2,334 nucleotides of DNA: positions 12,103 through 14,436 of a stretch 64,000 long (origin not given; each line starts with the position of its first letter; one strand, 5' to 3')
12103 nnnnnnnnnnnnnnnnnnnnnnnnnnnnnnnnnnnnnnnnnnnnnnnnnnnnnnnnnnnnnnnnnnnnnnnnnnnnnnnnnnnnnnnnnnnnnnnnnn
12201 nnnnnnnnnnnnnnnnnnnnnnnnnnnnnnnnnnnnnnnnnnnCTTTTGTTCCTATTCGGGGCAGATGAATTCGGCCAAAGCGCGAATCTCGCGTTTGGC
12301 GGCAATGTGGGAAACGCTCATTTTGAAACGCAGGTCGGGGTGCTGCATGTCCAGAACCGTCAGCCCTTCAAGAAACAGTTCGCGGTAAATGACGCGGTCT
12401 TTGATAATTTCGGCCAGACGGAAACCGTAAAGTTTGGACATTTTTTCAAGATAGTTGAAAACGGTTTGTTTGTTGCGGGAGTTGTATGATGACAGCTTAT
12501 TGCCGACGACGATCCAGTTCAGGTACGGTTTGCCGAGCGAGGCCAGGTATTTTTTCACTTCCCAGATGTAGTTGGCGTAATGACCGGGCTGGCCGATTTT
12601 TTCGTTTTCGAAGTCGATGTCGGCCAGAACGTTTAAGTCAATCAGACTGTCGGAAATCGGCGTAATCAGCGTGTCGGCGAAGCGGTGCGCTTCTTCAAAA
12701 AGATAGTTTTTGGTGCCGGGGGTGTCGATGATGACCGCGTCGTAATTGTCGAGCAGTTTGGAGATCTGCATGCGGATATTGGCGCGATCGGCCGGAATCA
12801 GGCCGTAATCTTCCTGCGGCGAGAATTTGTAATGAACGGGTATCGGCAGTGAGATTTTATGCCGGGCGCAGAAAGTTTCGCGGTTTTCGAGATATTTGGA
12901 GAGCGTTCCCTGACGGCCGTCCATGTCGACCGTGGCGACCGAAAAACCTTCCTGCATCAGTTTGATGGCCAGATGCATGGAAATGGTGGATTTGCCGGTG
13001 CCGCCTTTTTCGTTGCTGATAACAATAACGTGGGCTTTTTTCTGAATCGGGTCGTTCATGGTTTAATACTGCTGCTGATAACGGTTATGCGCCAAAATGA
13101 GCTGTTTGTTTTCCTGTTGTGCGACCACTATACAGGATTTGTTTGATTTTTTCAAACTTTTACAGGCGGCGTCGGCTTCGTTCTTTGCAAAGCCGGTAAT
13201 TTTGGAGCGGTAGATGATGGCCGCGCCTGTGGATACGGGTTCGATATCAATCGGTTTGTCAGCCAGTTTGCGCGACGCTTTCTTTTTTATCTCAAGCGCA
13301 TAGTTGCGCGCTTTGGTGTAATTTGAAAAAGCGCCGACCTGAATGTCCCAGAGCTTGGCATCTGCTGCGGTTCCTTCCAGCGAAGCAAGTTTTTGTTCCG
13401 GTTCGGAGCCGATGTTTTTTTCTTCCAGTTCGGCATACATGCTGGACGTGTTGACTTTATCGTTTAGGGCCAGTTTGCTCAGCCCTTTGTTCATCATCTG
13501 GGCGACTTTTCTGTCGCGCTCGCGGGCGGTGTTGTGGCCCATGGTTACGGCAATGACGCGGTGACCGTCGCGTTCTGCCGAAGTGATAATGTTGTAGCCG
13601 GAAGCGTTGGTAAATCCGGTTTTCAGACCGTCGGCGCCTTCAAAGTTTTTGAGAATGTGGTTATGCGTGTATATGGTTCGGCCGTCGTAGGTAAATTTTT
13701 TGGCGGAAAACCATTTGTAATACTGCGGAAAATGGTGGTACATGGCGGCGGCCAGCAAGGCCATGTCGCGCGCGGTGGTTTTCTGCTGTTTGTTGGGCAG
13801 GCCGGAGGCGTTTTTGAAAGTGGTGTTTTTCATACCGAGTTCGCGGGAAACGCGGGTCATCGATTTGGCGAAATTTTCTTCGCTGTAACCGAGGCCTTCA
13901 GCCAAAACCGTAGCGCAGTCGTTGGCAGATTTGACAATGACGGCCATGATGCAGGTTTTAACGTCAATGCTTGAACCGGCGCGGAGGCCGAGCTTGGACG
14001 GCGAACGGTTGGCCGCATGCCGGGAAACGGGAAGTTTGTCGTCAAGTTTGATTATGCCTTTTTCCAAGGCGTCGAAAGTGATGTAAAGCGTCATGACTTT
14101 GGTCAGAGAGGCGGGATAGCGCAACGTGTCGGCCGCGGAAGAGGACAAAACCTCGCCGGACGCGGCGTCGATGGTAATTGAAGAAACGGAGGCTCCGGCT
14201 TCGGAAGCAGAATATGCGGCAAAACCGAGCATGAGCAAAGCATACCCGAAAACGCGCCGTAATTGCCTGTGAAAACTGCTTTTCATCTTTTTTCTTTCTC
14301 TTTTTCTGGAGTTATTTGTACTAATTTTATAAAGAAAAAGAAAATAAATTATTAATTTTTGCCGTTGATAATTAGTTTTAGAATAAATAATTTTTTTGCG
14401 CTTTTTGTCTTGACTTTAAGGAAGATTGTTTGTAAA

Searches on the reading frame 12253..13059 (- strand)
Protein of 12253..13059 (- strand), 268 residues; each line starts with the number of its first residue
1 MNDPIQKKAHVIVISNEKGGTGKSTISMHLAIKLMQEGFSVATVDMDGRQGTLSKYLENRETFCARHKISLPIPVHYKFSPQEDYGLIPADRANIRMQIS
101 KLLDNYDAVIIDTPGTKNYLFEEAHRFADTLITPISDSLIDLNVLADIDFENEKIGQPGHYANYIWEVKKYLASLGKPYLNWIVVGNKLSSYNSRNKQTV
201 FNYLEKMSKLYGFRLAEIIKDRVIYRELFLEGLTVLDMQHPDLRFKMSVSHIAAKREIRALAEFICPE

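Call 6: search_protein_families(library=pfam, proteins=[window:12253-13059:-], max_evalue=0.001)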
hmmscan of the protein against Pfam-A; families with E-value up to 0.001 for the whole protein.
window:12253-13059:- (268 aa): 5 families
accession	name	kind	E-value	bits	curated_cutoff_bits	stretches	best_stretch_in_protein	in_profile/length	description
PF09140.17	MipZ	-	6.2e-81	272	20.7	1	10-263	1-256/262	ATPase MipZ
PF13614.12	AAA_31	-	8.5e-16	58.8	27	2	10-51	2-43/177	AAA domain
PF01656.29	CbiA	-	2.5e-10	40.8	25.4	1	12-227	1-117/125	CobQ/CobB/MinD/ParA nucleotide binding domain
PF10609.15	ParA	-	2.8e-09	37.2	27.1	1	9-112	3-92/246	NUBPL iron-transfer P-loop NTPase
PF20720.3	nSTAND3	-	9.2e-05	22.6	27.2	1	7-44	15-51/155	Novel STAND NTPase 3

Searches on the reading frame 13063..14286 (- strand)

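Call 6: search_protein_families(library=pfam, proteins=[window:13063-14286:-], max_evalue=0.001)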
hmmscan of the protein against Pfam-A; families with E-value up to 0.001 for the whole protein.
window:13063-14286:- (407 aa): 3 families
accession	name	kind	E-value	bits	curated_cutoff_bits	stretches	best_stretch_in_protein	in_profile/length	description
PF00768.25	Peptidase_S11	-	2.3e-56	191.4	27.6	1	32-252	11-238/239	D-alanyl-D-alanine carboxypeptidase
PF13354.11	Beta-lactamase2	-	6e-15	55.6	22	1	42-183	8-147/214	Beta-lactamase enzyme family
PF05036.18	SPOR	-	4.1e-07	30.7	21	1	311-388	3-75/76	SPOR domain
